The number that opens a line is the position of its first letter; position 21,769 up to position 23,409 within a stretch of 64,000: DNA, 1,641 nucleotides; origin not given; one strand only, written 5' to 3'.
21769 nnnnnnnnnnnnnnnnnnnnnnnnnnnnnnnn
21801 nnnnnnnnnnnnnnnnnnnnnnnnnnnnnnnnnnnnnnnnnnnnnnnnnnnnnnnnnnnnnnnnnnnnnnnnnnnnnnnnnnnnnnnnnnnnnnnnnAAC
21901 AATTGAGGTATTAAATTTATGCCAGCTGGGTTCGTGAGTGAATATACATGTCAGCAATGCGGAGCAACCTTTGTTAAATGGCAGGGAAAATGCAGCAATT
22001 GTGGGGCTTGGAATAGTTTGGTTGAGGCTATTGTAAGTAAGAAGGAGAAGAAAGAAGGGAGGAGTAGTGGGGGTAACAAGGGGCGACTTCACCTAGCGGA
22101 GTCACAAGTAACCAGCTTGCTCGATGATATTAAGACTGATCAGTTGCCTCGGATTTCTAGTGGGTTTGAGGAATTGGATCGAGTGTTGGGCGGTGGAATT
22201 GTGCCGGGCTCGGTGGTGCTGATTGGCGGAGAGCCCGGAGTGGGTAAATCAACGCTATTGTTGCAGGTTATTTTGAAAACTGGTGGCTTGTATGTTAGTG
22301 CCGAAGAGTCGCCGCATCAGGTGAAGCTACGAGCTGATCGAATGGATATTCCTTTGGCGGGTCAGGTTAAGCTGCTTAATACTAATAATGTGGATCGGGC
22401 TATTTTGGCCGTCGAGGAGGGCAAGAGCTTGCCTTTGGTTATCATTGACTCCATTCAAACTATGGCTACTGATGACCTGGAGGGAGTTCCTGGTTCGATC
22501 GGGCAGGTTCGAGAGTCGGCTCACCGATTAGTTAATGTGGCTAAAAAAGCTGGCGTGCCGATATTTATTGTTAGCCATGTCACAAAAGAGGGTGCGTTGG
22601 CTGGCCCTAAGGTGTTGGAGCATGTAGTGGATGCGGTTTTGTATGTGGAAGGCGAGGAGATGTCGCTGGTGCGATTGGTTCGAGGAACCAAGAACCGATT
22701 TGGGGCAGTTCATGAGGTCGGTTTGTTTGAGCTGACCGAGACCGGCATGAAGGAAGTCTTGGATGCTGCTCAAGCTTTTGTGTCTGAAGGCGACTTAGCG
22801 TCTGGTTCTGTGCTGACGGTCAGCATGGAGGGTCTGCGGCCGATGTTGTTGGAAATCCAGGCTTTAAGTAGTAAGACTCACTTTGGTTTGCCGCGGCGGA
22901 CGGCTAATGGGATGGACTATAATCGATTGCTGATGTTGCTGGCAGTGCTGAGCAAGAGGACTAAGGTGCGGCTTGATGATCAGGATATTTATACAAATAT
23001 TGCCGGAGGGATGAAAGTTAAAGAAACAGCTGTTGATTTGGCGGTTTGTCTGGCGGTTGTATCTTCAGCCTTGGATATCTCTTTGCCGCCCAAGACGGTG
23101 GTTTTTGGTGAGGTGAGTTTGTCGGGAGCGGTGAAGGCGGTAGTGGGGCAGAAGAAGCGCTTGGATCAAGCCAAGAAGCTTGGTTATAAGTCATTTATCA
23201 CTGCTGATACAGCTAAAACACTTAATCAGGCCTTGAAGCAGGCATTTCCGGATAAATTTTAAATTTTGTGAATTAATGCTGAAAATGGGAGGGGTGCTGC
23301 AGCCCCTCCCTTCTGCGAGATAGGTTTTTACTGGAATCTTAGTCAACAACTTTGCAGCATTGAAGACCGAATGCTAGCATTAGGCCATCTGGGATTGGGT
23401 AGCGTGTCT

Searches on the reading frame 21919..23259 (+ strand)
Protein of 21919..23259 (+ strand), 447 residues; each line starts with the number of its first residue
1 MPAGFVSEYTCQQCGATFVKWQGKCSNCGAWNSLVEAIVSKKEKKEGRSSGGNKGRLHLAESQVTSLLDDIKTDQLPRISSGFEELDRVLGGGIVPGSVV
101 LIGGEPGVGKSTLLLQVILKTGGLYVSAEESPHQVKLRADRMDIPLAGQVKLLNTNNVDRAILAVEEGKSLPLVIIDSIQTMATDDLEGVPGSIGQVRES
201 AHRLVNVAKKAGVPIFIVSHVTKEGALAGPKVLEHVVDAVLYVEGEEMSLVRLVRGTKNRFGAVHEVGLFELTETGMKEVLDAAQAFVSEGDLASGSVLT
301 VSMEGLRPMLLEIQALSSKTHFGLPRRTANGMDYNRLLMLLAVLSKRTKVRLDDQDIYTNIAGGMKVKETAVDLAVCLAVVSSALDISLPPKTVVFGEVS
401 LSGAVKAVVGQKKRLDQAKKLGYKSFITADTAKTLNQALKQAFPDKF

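Call 45: search_protein_families(library=pfam, proteins=[window:21919-23259:+], max_evalue=0.1)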
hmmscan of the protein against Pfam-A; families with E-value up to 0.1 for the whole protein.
window:21919-23259:+ (447 aa): 26 families (the best 25 are shown)
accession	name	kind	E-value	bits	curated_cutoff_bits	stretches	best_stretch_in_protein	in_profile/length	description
PF06745.19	ATPase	-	7.9e-16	58.6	26.6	2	80-144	2-72/231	KaiC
PF13481.12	AAA_25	-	1.2e-11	45.1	27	1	79-226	15-195/195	AAA domain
PF18073.7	Zn_ribbon_LapB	-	1.3e-10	41.2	25.7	1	9-36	1-28/28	Rubredoxin metal binding domain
PF03796.21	DnaB_C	-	2.3e-08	34.2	27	1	79-121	2-43/255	DnaB-like helicase C terminal domain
PF13541.12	ChlI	-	1e-06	29.1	27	1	348-429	36-118/121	Subunit ChlI of Mg-chelatase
PF13191.12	AAA_16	-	8.1e-05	23.6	32.6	1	92-218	22-137/167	AAA ATPase domain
PF23442.1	DUF7125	-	0.00063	19.4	29.1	1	78-143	3-68/207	Family of unknown function (DUF7125)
PF03193.22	RsgA_GTPase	-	0.0035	17.6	30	0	97-116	106-125/174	RsgA GTPase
PF13401.12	AAA_22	-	0.0046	17.7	27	1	99-217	7-120/130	AAA domain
PF08423.17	Rad51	-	0.0052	16.5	22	1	75-114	4-43/244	Rad51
PF25199.1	nSTAND_NTPase5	-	0.0078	16.5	34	1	97-121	41-65/145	Novel STAND NTPase 5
PF13479.12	AAA_24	-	0.0088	16.3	27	1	99-183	4-77/195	AAA domain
PF05625.17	PAXNEB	-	0.011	15.3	28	1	78-103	18-43/366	PAXNEB protein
PF00005.33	ABC_tran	-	0.012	16.7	25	0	94-115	8-29/137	ABC transporter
PF05362.19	Lon_C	-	0.017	15.1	21.1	1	353-429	92-169/205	Lon protease (S16) C-terminal proteolytic domain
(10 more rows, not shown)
